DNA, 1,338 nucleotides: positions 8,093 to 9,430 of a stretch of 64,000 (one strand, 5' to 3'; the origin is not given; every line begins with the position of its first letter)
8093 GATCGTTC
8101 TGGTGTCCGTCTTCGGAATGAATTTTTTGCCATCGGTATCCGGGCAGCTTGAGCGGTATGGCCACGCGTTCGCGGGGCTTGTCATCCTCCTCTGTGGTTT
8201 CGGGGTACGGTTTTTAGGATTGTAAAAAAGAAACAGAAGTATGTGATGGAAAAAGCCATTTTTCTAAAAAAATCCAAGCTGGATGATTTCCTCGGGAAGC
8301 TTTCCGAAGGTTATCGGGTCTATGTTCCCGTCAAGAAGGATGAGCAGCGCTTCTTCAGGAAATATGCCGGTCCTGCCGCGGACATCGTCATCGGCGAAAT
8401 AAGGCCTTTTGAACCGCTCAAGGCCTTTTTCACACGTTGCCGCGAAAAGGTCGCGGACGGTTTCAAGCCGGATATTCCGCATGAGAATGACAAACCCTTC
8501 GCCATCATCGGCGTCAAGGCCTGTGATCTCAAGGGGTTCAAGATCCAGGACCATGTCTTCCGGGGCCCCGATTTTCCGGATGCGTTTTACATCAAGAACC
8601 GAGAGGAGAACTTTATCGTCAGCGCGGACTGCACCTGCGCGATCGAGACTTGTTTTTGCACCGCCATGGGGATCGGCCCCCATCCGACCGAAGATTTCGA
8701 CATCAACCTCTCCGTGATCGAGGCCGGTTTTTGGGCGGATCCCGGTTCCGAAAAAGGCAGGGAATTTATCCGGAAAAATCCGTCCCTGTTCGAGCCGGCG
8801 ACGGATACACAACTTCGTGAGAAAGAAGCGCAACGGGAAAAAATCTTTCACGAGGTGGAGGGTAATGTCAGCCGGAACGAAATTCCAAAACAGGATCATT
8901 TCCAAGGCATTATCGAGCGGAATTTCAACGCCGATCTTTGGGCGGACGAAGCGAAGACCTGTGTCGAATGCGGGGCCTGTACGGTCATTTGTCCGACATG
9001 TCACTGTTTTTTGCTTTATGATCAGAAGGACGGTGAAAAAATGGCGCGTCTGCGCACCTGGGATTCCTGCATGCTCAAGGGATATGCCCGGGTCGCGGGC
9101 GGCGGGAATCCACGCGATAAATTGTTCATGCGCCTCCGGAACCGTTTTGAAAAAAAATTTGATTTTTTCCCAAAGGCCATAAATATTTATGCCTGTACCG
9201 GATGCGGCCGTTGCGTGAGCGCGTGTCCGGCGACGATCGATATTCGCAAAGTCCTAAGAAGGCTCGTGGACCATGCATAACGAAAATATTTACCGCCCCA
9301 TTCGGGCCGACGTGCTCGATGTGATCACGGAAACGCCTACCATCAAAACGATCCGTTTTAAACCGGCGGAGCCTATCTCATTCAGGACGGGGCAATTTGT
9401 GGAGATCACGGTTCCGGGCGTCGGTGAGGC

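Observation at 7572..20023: Group 4 membrane-bound [NiFe] hydrogenase with 7 Mrp antiporter-like subunits preceded by an AsrAB-like NAD(P)H/FeS module and a Ni transporter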

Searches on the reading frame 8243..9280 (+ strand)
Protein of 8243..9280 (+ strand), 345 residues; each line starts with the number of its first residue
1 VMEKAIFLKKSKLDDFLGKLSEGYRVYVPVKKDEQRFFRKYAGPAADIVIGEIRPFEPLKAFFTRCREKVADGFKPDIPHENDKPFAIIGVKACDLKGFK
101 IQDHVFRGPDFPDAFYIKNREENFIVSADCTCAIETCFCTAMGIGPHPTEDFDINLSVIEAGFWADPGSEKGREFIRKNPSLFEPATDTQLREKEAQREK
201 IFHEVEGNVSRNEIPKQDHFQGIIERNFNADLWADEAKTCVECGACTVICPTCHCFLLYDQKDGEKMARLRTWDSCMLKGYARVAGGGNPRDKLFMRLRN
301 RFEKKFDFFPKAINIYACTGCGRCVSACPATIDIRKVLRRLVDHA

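Call 3: search_protein_families(library=pfam, proteins=[window:8243-9280:+], max_evalue=0.01)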
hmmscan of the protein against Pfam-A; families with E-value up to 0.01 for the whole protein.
window:8243-9280:+ (345 aa): 13 families
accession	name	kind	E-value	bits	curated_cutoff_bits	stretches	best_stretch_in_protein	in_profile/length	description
PF17179.9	Fer4_22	-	5.5e-30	104.5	27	1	239-332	1-95/95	4Fe-4S dicluster domain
PF13183.11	Fer4_8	-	1.3e-09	38.9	27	1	236-332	1-68/68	4Fe-4S dicluster domain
PF12797.12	Fer4_2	-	3.9e-09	36.3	24.5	2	312-330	4-22/22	4Fe-4S binding domain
PF13746.11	Fer4_18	-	5.5e-08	33.4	27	1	316-338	59-81/114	4Fe-4S dicluster domain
PF13187.11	Fer4_9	-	1.6e-07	31.7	27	1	317-335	1-19/52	4Fe-4S dicluster domain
PF00037.32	Fer4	-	2e-06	27.8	21.1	1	316-329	6-19/24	4Fe-4S binding domain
PF13237.11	Fer4_10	-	7.7e-06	26.2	25.5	2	236-329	5-53/53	4Fe-4S dicluster domain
PF13534.11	Fer4_17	-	9.3e-06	26.5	22.2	0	228-251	34-57/61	4Fe-4S dicluster domain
PF12800.12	Fer4_4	-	3.5e-05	24.2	24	1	316-330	2-16/17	4Fe-4S binding domain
PF12837.12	Fer4_6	-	0.00013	22.2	25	1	313-330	4-21/24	4Fe-4S binding domain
PF25160.1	LdpA_Fe-S-bd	-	0.0013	19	27.6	1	316-331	26-41/49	LdpA Fe-S cluster-binding domain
PF12838.12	Fer4_7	-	0.0016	19.3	27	1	239-331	1-51/52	4Fe-4S dicluster domain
PF13484.11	Fer4_16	-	0.0032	18.6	30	0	318-330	2-14/66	4Fe-4S double cluster binding domain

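Call 6: search_protein_families(library=ncbifam, proteins=[window:8243-9280:+], max_evalue=0.001)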
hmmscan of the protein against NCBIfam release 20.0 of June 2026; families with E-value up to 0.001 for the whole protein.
window:8243-9280:+ (345 aa): 22 families
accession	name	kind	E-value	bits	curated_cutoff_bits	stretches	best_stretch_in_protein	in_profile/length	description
NF040829.1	sulfhyd_ShyB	equivalog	1.2e-53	182.3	690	1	6-340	4-328/334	NAD(P)-dependent hydrogenase/sulfhydrogenase 2 subunit beta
NF040833.1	sulfhyd_HydB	equivalog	4.6e-46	157.3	750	1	8-342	6-336/367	NADPH-dependent hydrogenase/sulfhydrogenase 1 subunit beta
TIGR02910.1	sulfite_red_A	equivalog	6.4e-39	134.1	323.15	1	81-341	85-326/334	anaerobic sulfite reductase subunit AsrA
NF004898.0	PRK06259.1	equivalog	1.1e-06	27.5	385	1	313-335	183-205/488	fumarate reductase (CoM/CoB) subunit TfrB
NF041890.1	hdrC_Methbact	equivalog_domain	1.3e-05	24.9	270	0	311-334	24-47/192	ferredoxin:CoB-CoM heterodisulfide reductase subunit HdrC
TIGR02745.1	ccoG_rdxA_fixG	equivalog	1.5e-05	24.1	316.7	1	310-336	224-251/435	cytochrome c oxidase accessory protein CcoG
NF040864.1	HgcB_ferredoxin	equivalog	2.5e-05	24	99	0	237-277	13-47/93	mercury methylation ferredoxin HgcB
NF041837.1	rnfC_Methano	equivalog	3.3e-05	22.9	650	0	311-339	392-420/438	Rnf electron transport complex subunit RnfC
NF045670.1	quin_L_LdhH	equivalog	4.2e-05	22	800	0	317-341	355-379/706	L-lactate dehydrogenase (quinone) large subunit LdhH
NF040763.1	FeFe_hydrog_A6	exception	5.6e-05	21.7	765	0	308-331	180-203/571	NADH-dependent [FeFe] hydrogenase, group A6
TIGR00384.1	dhsB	subfamily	5.9e-05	22.6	88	0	311-336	191-216/222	succinate dehydrogenase and fumarate reductase iron-sulfur protein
NF007012.0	PRK09476.1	equivalog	7.3e-05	22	269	0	299-331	167-199/254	ferredoxin-type protein NapG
TIGR01945.1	rnfC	subfamily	8.7e-05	21.2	245.95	0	234-256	398-420/435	RnfABCDGE type electron transport complex subunit C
TIGR02936.1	fdxN_nitrog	equivalog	9e-05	22.5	80.55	0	309-331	14-36/91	ferredoxin III, nif-specific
TIGR02512.1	FeFe_hydrog_A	subfamily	0.00011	21.2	405.95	0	309-331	43-65/375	[FeFe] hydrogenase, group A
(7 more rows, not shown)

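Call 9: search_solved_structures(query=window:8243-9280:+, max_evalue=0.001)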
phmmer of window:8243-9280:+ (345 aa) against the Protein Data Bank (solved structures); distinct sequences matched with E-value up to 0.001: 3.
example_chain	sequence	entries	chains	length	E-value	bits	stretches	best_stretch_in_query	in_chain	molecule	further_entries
9nez_B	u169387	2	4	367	1.4e-43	152.6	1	7-342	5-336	Sulfhydrogenase 1 subunit beta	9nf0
9ojn_A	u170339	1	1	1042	0.00044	22.7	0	262-333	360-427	Iron-sulfur-binding reductase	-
9t1s_M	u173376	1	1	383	0.00054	22.4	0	159-255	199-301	formate dehydrogenase (coenzyme F420)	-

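Call 23: find_related_loci(query=window:8246-9280:+, collection=genome_contigs, flank=10000)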
Query window:8246-9280:+ (344 aa) in genome_contigs; peptide patterns used: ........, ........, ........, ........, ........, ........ (x = any residue, [..] = any of these).
253 stretches matched a pattern; 150 encode a relative of the query (tblastn E <= 1e-3); the best 80 are kept; 80 distinct loci.
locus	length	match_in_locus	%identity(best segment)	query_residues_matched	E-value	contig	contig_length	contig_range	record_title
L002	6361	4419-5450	78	1-344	0e+0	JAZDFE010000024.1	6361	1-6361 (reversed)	MAG: Candidatus Omnitrophota bacterium isolate MEGAHIT-group-0.189 k141_12188460, whole genome shotgun sequence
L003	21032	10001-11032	66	1-344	8e-160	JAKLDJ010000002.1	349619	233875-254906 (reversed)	MAG: Candidatus Omnitrophota bacterium isolate RA.bin107 RA.bin107_2, whole genome shotgun sequence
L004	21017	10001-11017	67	3-341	6e-159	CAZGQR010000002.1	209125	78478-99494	MAG TPA_asm: uncultured Planctomycetia bacterium isolate binchicken_co334_155 genome assembly, contig: NODE_32_length_20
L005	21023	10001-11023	66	1-341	1e-157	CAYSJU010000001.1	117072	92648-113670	MAG TPA_asm: uncultured Planctomycetia bacterium isolate binchicken_co332_75 genome assembly, contig: NODE_1_length_1170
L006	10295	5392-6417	65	3-344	3e-157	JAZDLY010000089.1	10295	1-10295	MAG: Candidatus Omnitrophota bacterium isolate MEGAHIT-group-0.624 k141_19577252, whole genome shotgun sequence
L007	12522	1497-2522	64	3-344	4e-156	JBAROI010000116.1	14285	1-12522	MAG: Candidatus Omnitrophota bacterium isolate MFD13429_ilm_asm_bin31 k127_60622, whole genome shotgun sequence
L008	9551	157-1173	65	6-344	1e-154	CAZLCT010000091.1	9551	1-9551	MAG TPA_asm: uncultured bacterium isolate binchicken_co256_57 genome assembly, contig: NODE_19760_length_9551_cov_5.2675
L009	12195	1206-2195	65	15-344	3e-153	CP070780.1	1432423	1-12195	MAG: Candidatus Omnitrophota bacterium isolate bin17 chromosome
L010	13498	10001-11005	64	6-340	3e-153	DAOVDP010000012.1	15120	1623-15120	MAG TPA_asm: Candidatus Latescibacterota bacterium isolate CSMAG_1060 CSMAG_1060_k141_5340168_length_15120_cov_21.8917,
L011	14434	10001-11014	64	6-343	3e-153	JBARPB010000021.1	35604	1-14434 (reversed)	MAG: Candidatus Omnitrophota bacterium isolate MFD13423_ilm_asm_bin5 k127_6916, whole genome shotgun sequence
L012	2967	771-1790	64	3-342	3e-161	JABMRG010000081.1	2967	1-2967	MAG: Candidatus Omnitrophota bacterium isolate bin.468 k141_3231074, whole genome shotgun sequence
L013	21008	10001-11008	64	6-341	7e-153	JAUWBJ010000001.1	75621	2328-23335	MAG: Candidatus Omnitrophota bacterium isolate CSMAG_1317 CSMAG_1317_k141_269954_length_75621_cov_9.0000, whole genome s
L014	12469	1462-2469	63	6-341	2e-152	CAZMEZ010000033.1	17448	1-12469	MAG TPA_asm: uncultured Planctomycetia bacterium isolate SRP141376_co1_78 genome assembly, contig: NODE_6706_length_1744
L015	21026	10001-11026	64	1-342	1e-152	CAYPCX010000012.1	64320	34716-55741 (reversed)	MAG TPA_asm: uncultured Planctomycetia bacterium isolate binchicken_co334_60 genome assembly, contig: NODE_627_length_64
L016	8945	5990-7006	63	6-344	1e-151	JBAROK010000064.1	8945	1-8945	MAG: Candidatus Omnitrophota bacterium isolate MFD13429_ilm_asm_bin15 k127_219315, whole genome shotgun sequence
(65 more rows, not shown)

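Call 45: search_solved_structures(query=window:8246-9280:+, max_evalue=1e-10, show_alignments=1)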
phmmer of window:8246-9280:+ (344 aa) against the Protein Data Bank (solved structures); distinct sequences matched with E-value up to 1e-10: 1.
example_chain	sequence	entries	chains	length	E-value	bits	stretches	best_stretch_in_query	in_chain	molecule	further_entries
9nez_B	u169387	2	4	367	1.6e-43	152.4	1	7-341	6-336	Sulfhydrogenase 1 subunit beta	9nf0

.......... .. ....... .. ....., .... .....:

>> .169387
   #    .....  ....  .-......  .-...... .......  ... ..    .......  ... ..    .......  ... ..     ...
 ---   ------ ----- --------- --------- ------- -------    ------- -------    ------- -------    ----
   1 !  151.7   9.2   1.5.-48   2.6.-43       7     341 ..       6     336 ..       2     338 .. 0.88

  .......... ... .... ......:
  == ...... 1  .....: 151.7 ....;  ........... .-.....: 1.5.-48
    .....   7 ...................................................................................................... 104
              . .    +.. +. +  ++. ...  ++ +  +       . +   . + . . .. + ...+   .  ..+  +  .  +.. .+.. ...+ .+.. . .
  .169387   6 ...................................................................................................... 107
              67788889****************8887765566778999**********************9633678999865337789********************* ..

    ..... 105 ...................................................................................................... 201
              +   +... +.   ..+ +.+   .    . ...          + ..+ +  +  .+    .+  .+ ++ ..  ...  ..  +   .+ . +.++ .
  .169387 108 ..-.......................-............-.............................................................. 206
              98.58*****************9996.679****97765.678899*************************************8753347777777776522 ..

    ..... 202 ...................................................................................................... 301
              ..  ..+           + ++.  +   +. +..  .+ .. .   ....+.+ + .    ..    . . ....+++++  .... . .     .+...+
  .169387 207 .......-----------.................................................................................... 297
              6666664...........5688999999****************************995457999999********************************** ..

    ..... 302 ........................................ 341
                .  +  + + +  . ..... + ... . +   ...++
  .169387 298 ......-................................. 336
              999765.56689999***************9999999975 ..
